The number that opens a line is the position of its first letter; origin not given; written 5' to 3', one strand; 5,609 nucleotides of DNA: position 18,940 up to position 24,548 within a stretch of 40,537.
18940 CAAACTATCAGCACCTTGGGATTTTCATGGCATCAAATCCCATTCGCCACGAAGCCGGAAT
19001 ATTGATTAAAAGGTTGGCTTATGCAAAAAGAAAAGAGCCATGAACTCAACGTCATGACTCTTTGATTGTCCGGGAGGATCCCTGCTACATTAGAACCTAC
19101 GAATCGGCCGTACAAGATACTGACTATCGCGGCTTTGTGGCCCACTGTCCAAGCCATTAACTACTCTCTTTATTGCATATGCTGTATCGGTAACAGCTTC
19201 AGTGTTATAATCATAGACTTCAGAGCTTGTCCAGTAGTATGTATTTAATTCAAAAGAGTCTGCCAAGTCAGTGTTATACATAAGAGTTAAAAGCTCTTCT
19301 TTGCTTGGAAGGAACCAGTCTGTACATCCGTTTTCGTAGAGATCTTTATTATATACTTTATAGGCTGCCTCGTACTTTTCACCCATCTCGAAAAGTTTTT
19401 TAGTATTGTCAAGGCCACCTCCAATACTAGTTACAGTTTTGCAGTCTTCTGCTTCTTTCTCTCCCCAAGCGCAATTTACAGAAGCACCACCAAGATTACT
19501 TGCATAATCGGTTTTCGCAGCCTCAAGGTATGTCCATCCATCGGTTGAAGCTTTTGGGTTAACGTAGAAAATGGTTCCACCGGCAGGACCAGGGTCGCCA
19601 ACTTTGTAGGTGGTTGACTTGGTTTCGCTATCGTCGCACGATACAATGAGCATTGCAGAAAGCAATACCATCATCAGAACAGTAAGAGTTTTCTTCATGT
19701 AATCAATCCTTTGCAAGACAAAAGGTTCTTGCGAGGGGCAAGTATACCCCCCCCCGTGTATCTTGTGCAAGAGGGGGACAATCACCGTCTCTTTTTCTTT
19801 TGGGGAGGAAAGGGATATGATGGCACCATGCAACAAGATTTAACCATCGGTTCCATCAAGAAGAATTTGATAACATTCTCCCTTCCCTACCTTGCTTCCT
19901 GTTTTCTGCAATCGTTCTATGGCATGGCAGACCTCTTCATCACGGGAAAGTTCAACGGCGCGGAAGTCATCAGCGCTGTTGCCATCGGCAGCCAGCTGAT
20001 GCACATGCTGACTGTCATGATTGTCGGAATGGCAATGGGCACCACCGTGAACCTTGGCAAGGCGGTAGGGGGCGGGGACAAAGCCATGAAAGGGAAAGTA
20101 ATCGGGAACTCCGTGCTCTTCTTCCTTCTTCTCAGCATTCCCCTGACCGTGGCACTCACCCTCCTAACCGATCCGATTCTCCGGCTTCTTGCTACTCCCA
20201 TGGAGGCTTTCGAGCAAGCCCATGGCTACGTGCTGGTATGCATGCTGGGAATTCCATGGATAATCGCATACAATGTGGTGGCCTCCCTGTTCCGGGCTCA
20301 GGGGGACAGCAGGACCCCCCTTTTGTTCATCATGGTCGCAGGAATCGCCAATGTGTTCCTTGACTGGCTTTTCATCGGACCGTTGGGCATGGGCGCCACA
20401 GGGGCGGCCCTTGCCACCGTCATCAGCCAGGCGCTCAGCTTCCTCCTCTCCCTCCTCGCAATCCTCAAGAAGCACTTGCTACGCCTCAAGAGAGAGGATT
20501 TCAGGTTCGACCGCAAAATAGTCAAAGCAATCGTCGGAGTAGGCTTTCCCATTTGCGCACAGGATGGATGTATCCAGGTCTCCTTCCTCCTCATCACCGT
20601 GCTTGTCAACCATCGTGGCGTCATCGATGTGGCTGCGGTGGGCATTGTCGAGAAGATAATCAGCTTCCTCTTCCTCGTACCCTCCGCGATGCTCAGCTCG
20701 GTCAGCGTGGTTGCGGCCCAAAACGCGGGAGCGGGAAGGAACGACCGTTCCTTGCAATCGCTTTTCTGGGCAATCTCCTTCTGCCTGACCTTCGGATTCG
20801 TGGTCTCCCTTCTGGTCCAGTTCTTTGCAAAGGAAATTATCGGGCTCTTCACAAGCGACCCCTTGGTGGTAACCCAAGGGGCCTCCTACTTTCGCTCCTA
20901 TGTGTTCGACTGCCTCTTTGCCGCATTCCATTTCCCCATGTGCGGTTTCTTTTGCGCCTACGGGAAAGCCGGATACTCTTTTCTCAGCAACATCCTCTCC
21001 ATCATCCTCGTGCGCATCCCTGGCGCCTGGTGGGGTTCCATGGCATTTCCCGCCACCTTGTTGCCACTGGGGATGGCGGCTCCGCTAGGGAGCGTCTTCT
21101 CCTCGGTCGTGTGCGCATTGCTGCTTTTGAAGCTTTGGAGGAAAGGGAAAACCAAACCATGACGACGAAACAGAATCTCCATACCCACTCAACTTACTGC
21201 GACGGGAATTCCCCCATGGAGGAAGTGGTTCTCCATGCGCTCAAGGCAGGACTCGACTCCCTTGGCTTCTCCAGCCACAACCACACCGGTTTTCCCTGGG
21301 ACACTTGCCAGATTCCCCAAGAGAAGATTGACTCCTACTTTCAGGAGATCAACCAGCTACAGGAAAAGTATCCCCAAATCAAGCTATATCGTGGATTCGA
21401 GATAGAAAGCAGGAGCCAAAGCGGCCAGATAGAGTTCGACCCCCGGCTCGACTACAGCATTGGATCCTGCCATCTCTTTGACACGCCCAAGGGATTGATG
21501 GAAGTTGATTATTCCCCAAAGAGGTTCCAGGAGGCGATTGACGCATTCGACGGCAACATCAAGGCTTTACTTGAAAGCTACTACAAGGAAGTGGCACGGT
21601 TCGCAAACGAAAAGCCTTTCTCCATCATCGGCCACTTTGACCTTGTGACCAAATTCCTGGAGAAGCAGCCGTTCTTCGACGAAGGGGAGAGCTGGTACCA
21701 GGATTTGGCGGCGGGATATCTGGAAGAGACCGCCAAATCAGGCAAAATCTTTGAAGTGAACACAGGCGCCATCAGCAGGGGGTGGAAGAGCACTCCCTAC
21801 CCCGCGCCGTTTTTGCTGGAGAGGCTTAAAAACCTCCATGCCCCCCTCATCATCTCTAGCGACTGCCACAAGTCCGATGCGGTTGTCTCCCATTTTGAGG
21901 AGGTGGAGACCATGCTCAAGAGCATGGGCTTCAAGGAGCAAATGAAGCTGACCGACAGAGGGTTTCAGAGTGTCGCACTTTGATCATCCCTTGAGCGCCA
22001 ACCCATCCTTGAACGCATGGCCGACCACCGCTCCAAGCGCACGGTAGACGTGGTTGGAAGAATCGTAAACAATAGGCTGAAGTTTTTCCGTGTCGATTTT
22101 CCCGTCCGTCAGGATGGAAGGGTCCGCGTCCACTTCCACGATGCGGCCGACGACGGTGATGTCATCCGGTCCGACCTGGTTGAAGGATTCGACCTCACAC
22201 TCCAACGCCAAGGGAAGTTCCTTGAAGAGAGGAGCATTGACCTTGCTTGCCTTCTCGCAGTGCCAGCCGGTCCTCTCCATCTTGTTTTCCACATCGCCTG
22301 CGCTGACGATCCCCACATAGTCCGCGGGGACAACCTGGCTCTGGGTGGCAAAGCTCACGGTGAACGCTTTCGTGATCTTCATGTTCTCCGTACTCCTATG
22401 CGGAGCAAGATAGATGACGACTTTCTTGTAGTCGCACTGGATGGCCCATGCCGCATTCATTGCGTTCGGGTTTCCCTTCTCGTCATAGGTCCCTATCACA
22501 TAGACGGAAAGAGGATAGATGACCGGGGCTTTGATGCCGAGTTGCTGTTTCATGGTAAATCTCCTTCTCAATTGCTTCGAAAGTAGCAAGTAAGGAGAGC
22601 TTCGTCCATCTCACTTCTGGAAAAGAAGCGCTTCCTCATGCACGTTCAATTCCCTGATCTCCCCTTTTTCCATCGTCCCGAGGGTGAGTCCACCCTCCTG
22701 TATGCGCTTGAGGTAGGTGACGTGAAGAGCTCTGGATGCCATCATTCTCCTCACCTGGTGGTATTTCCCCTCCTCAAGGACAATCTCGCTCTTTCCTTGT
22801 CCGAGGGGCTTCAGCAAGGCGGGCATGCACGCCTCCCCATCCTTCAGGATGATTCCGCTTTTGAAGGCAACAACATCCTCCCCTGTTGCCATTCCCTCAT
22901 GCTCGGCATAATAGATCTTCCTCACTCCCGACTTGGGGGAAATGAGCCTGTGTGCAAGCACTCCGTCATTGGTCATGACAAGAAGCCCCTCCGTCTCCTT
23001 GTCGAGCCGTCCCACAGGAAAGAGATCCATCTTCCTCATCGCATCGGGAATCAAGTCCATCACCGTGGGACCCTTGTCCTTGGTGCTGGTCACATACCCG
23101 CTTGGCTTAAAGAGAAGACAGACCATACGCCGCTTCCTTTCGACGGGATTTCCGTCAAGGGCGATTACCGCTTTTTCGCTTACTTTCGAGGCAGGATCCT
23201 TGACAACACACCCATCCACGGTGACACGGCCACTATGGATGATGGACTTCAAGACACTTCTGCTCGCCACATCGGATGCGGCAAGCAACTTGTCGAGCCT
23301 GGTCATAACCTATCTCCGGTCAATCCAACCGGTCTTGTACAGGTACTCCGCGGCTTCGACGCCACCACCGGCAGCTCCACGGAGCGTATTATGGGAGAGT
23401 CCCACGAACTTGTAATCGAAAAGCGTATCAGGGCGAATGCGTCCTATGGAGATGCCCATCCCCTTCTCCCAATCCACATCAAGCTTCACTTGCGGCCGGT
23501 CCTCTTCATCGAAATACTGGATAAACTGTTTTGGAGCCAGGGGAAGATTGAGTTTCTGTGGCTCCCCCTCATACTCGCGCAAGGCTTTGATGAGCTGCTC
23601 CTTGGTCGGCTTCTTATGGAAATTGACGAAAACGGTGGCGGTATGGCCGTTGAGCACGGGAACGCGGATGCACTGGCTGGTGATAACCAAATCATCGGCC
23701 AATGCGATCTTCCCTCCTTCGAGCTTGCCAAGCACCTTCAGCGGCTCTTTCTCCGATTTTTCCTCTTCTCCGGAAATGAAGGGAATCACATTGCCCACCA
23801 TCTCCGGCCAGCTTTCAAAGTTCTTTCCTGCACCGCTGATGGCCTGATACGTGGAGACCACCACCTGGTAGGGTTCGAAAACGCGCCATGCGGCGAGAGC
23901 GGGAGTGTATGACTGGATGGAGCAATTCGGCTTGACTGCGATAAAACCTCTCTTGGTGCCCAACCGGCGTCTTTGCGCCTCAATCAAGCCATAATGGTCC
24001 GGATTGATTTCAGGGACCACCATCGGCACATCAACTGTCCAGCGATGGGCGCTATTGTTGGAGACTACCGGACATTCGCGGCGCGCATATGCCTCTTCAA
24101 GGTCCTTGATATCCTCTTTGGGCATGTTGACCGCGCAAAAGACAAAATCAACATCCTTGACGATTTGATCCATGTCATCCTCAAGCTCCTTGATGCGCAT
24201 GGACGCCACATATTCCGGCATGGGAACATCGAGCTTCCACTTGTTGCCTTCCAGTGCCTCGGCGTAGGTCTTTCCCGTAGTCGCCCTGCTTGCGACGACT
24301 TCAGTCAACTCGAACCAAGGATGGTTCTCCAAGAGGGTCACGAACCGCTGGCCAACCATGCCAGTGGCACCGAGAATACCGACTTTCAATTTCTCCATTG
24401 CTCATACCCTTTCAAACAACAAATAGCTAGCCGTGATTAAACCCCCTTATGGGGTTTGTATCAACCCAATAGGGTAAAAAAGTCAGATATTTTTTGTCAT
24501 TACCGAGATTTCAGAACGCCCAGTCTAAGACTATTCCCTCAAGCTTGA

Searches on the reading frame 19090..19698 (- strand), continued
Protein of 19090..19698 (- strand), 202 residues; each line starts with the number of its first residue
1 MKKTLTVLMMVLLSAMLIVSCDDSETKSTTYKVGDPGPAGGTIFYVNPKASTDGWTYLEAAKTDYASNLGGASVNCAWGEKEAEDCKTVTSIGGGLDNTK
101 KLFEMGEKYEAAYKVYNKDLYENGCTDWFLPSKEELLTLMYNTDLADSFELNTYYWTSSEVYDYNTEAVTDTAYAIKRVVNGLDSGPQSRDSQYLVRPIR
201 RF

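Call 39: find_encoding_contigs(protein=P0028, flank=1500, max_places=10)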
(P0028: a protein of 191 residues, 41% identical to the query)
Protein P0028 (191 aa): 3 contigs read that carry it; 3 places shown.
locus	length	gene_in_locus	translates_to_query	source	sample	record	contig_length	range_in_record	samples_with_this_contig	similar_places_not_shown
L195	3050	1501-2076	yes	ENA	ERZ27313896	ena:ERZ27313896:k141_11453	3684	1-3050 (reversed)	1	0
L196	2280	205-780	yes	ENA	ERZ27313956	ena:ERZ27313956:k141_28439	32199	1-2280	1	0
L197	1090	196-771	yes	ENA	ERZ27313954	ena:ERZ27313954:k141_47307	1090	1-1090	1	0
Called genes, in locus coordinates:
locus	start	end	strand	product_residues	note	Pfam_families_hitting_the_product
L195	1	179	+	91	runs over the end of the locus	PF03683:UPF0175 (weak)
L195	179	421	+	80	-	PF11848:DUF3368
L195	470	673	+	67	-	PF11848:DUF3368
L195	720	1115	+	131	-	PF08238:Sel1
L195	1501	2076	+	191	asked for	PF07603:Lcl_C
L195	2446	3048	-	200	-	?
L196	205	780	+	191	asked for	PF07603:Lcl_C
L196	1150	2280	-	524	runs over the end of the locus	PF00664:ABC_membrane, PF00005:ABC_tran, PF02463:SMC_N (faint), PF13304:AAA_21 (faint)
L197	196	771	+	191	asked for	PF07603:Lcl_C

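Call 62: search_solved_structures(query=A3, max_evalue=0.01)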
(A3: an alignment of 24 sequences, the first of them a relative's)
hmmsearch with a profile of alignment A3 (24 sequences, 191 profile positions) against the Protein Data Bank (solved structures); distinct sequences matched with E-value up to 0.01: 2.
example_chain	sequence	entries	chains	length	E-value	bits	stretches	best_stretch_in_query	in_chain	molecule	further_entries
8q4e_A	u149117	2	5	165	4.3e-10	42.9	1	104-191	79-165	HbP1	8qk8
4eps_A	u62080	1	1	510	0.0075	19.3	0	90-173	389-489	hypothetical protein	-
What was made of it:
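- On DUF1566 / Lcl_C domain proteins (PF07603): The family profile hits 8Q4E at E = 4e-10 over the C-terminal 88 positions (call 62).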

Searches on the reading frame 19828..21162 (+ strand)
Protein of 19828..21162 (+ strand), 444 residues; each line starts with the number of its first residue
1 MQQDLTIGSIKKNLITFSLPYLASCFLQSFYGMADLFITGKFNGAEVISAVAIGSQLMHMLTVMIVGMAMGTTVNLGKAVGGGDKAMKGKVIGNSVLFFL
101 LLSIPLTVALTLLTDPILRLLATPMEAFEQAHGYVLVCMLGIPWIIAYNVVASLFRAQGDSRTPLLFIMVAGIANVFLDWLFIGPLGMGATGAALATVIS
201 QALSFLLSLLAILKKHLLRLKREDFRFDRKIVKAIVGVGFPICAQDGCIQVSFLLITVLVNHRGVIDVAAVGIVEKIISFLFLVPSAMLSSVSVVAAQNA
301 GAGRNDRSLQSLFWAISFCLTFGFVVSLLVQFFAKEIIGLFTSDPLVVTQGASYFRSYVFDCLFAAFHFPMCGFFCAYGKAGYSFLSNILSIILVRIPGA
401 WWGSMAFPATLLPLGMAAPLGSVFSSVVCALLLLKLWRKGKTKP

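Call 5: search_protein_families(library=pfam, proteins=[window:19828-21162:+])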
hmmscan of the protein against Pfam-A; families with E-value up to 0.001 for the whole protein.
window:19828-21162:+ (444 aa): 2 families
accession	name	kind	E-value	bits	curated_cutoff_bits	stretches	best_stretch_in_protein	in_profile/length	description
PF01554.23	MatE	-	3.1e-49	167.2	24.9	2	20-181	1-161/161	MatE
PF03023.19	MurJ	-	9.1e-09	34.9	27.4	1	55-223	238-410/451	Lipid II flippase MurJ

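Call 10: find_encoding_contigs(protein=window:19828-21162:+, flank=3000, max_places=10)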
Protein window:19828-21162:+ (444 aa): 1 contig read that carries it; 1 place shown.
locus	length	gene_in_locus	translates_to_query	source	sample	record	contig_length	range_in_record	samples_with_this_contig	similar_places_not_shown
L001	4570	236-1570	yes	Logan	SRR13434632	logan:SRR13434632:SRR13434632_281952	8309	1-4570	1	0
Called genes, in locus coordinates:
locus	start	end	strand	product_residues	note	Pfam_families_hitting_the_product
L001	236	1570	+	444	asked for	PF03023:MurJ, PF01554:MatE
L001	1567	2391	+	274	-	PF02811:PHP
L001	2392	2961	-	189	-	PF01613:Flavin_Reduct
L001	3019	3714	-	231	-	PF01479:S4, PF00849:PseudoU_synth_2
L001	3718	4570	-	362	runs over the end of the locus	PF01118:Semialdhyde_dh, PF02774:Semialdhyde_dhC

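Call 13: find_related_loci(query=window:19828-21162:+, collection=genome_contigs, flank=4000)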
Query window:19828-21162:+ (444 aa) in genome_contigs; peptide patterns used: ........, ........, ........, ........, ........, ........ (x = any residue, [..] = any of these).
599 stretches matched a pattern (row limit reached: there are more); 556 encode a relative of the query (tblastn E <= 1e-3); the best 80 are kept; 80 distinct loci.
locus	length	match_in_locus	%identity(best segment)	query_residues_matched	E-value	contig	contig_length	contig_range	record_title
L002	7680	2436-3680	65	1-444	0e+0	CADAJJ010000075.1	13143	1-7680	MAG: uncultured Spirochaetales bacterium isolate RUG13351 genome assembly, contig: RUG13351_asm_75, whole genome shotgun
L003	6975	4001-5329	52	1-444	3e-153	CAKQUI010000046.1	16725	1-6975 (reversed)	MAG: uncultured Clostridia bacterium isolate REFINED_METABAT215_TOP10_CONTIGS_1500_ASSEMBLY_K77_MERGED__Hadza_PheChl_Fib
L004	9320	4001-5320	52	1-439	4e-152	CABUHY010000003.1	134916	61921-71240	MAG TPA_asm: uncultured Clostridiales bacterium isolate MGYG-HGUT-04027 genome assembly, contig: GUT_GENOME254202_3, who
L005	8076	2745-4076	54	1-443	4e-151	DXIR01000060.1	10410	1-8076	MAG TPA_asm: Candidatus Faecalibacterium avium isolate CHK182-10647 CHK182__C172703_L10410_SAMEA5754826, whole genome sh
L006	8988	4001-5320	52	1-439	4e-151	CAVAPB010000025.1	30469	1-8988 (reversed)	Anaerovoracaceae bacterium isolate G02646-L1_cleanbin_000008 genome assembly, contig: Spades_G02646-L1_contig_690, whole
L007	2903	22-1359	54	1-444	6e-159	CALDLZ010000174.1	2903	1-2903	MAG TPA_asm: uncultured Faecalibacterium sp. isolate SRR1747030_bin.10_CONCOCT_v1.1_MAG genome assembly, contig: ERZ8082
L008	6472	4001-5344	49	1-443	5e-150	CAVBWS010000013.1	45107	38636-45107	Treponemataceae bacterium isolate SRR8978304_cleanbin_000001 genome assembly, contig: Spades_SRR8978304_contig_15, whole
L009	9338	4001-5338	51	1-443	6e-150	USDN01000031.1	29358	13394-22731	uncultured Blautia sp. isolate UMGS1622 genome assembly, contig: NODE_1222_length_29358_cov_7.328772, whole genome shotg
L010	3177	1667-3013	51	1-443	7e-157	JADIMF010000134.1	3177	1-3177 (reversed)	MAG: Candidatus Ornithospirochaeta stercoravium isolate 14700 A2M15__C404542_L3177_SRR9113710, whole genome shotgun sequ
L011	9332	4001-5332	53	1-443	1e-149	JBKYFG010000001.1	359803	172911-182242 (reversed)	MAG: Blautia sp. isolate C040_15 NODE_37_length_359803_cov_18.593162, whole genome shotgun sequence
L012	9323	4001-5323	52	1-441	9e-150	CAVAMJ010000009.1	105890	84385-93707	Bacteroidaceae bacterium isolate G02646-L1_cleanbin_000005 genome assembly, contig: Spades_G02646-L1_contig_68, whole ge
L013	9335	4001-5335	53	1-443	7e-150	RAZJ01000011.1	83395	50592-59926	Bacterium 1XD42-1 strain 1XD42-1 Scaffold11_1, whole genome shotgun sequence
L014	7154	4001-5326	50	1-442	1e-149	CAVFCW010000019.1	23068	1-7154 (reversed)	uncultured Prevotella sp. isolate H07607-L1_cleanbin_000001 genome assembly, contig: Spades_H07607-L1_contig_718, whole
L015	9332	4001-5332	50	1-443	2e-149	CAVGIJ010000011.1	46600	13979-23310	Acutalibacteraceae bacterium isolate H07631-L1_cleanbin_000002 genome assembly, contig: Spades_H07631-L1_contig_417, who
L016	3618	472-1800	50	1-442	9e-155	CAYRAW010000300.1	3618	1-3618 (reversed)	MAG TPA_asm: uncultured Roseburia sp. isolate binchicken_co354_272 genome assembly, contig: NODE_29601_length_3618_cov_4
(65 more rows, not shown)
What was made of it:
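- The taxonomic placement rests on MAG labels and synteny with a Spirochaetales MAG (call 13).
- Tried and rejected: Genome_contigs scan with MATE (call 13).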

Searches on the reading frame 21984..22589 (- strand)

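Call 5: search_protein_families(library=pfam, proteins=[window:21984-22589:-])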
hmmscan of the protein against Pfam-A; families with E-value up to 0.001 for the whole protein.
window:21984-22589:- (201 aa): 1 family
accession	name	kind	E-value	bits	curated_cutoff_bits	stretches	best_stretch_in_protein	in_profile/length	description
PF01613.24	Flavin_Reduct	-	6e-15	56.1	27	1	25-158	4-136/153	Flavin reductase like domain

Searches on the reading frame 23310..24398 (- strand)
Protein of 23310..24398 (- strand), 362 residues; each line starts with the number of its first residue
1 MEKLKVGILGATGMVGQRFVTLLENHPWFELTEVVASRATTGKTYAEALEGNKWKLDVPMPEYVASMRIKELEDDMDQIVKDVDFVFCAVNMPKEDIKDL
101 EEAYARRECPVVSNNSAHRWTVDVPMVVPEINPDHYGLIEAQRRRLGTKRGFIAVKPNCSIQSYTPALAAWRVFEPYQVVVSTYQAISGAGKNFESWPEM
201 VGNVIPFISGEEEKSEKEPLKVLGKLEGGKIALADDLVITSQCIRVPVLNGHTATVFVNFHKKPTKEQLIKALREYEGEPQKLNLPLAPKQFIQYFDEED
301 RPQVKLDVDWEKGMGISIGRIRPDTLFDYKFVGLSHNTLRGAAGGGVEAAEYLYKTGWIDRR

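Call 43: search_protein_families(library=ncbifam, proteins=[window:23310-24398:-])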
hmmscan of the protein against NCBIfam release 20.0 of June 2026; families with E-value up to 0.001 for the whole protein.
window:23310-24398:- (362 aa): 8 families
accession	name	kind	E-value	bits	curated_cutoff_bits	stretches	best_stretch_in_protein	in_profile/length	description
NF006416.0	PRK08664.1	subfamily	5.8e-143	476.3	232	1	1-359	1-349/350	aspartate-semialdehyde dehydrogenase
TIGR00978.1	asd_EA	equivalog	5.3e-105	351.2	301.2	1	4-355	1-342/342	aspartate-semialdehyde dehydrogenase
NF011456.0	PRK14874.1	equivalog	1.6e-32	112.9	223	2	2-193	3-166/346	aspartate-semialdehyde dehydrogenase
TIGR01296.1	asd_B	equivalog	2.7e-27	95.8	324.2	2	5-193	1-162/339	aspartate-semialdehyde dehydrogenase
NF005229.0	PRK06728.1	equivalog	8.7e-23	80.7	628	2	111-221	95-193/347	aspartate-semialdehyde dehydrogenase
TIGR01850.1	argC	equivalog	3.8e-15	56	233.6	1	5-278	2-268/345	N-acetyl-gamma-glutamyl-phosphate reductase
NF005957.0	PRK08040.1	equivalog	1.9e-06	27.6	273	0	5-134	6-116/336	aspartate-semialdehyde dehydrogenase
NF005144.0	PRK06598.1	subfamily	8.2e-06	25.2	198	0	200-271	222-294/369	aspartate-semialdehyde dehydrogenase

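Call 46: find_homologous_proteins(query=window:23310-24398:-)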
Query window:23310-24398:- (362 aa): 8000 proteins with E <= 0.001 among 8000 candidates; the best 120 are listed.
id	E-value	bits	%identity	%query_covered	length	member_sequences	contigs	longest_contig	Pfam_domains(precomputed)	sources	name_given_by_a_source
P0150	2.5e-245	831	100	100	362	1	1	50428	PF02774.24,PF01118.31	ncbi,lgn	-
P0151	2.7e-225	765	-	-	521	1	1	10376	PF02800.26,PF02774.24,PF01118.31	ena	-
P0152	2.5e-215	733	87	100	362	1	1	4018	PF02774.24,PF01118.31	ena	-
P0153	4.8e-215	732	87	100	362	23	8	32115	PF02774.24,PF01118.31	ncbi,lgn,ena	-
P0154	7.7e-190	649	78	100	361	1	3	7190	PF02774.24,PF01118.31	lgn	-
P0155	8.2e-186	636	76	100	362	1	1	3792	PF02774.24,PF01118.31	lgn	-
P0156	1.4e-180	618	74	100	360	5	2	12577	PF02774.24,PF01118.31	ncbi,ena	-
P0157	3.0e-180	617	74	100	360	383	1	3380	PF02774.24,PF01118.31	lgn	-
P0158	9.6e-179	612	73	100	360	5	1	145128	PF02774.24,PF01118.31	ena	-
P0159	2.8e-178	611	73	100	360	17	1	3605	PF02774.24,PF01118.31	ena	-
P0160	6.7e-178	610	73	100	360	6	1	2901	PF02774.24,PF01118.31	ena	-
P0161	1.4e-177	608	73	100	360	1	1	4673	PF02774.24,PF01118.31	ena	-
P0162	1.4e-177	608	73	100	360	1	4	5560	PF02774.24,PF01118.31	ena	-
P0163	1.4e-177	608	73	100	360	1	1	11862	PF02774.24,PF01118.31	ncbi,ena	-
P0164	1.4e-177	608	73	100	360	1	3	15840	PF02774.24,PF01118.31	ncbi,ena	-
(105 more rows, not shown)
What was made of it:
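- Tried and rejected: Asd homology search for taxonomy (call 46).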

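Call 47: find_encoding_contigs(protein=P0153, flank=8000, max_places=10)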
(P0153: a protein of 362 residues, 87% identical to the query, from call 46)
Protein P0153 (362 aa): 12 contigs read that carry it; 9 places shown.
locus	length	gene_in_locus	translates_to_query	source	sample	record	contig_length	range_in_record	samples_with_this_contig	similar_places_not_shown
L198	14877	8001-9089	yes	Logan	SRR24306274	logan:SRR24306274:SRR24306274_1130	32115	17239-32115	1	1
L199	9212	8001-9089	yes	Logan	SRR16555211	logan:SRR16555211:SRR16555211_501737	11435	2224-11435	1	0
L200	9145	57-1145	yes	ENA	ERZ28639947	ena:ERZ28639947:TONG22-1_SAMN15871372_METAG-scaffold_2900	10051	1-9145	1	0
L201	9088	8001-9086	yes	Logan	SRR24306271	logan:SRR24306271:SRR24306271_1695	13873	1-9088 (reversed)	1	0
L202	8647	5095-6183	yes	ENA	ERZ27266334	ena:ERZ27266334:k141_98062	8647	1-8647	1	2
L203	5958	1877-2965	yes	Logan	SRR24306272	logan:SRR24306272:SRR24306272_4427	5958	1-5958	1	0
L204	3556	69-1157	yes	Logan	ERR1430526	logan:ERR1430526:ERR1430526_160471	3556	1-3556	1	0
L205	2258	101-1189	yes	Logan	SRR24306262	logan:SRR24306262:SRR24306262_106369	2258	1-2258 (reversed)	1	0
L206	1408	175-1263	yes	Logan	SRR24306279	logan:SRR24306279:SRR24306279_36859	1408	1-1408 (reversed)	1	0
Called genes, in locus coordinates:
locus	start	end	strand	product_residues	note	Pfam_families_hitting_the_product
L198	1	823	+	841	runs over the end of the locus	PF00005:ABC_tran (faint), PF02463:SMC_N (faint), PF13175:AAA_15 (faint), PF13191:AAA_16 (faint), PF13555:AAA_29 (faint), PF20703:nSTAND1 (faint), PF13304:AAA_21 (faint), PF17755:UvrA_DNA-bind, +1 more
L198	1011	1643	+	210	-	PF13489:Methyltransf_23, PF05175:MTS (faint), PF13847:Methyltransf_31, PF08241:Methyltransf_11, PF08242:Methyltransf_12, PF13649:Methyltransf_25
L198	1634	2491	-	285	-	PF00126:HTH_1, PF03466:LysR_substrate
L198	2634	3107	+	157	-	PF12682:Flavodoxin_4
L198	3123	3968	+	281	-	PF00248:Aldo_ket_red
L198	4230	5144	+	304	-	PF13229:Beta_helix (faint), PF12541:DUF3737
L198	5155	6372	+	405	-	PF00155:Aminotran_1_2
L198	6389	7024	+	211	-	PF13483:Lactamase_B_3, PF12706:Lactamase_B_2 (faint)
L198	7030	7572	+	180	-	PF02870:Methyltransf_1N, PF01035:DNA_binding_1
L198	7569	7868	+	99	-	PF01035:DNA_binding_1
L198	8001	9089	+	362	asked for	PF01118:Semialdhyde_dh, PF02774:Semialdhyde_dhC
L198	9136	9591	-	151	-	PF01243:PNPOx_N (weak)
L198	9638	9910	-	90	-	PF13783:DUF4177 (weak)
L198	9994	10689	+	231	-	PF01479:S4, PF00849:PseudoU_synth_2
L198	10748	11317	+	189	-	PF01613:Flavin_Reduct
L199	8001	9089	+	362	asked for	PF01118:Semialdhyde_dh, PF02774:Semialdhyde_dhC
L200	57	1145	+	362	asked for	PF01118:Semialdhyde_dh, PF02774:Semialdhyde_dhC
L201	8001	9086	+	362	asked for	PF01118:Semialdhyde_dh, PF02774:Semialdhyde_dhC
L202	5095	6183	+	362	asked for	PF01118:Semialdhyde_dh, PF02774:Semialdhyde_dhC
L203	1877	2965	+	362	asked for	PF01118:Semialdhyde_dh, PF02774:Semialdhyde_dhC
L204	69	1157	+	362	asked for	PF01118:Semialdhyde_dh, PF02774:Semialdhyde_dhC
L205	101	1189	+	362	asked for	PF01118:Semialdhyde_dh, PF02774:Semialdhyde_dhC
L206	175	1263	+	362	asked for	PF01118:Semialdhyde_dh, PF02774:Semialdhyde_dhC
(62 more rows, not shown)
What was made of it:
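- Tried and rejected: It did lead to the sister-species locus (call 47).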
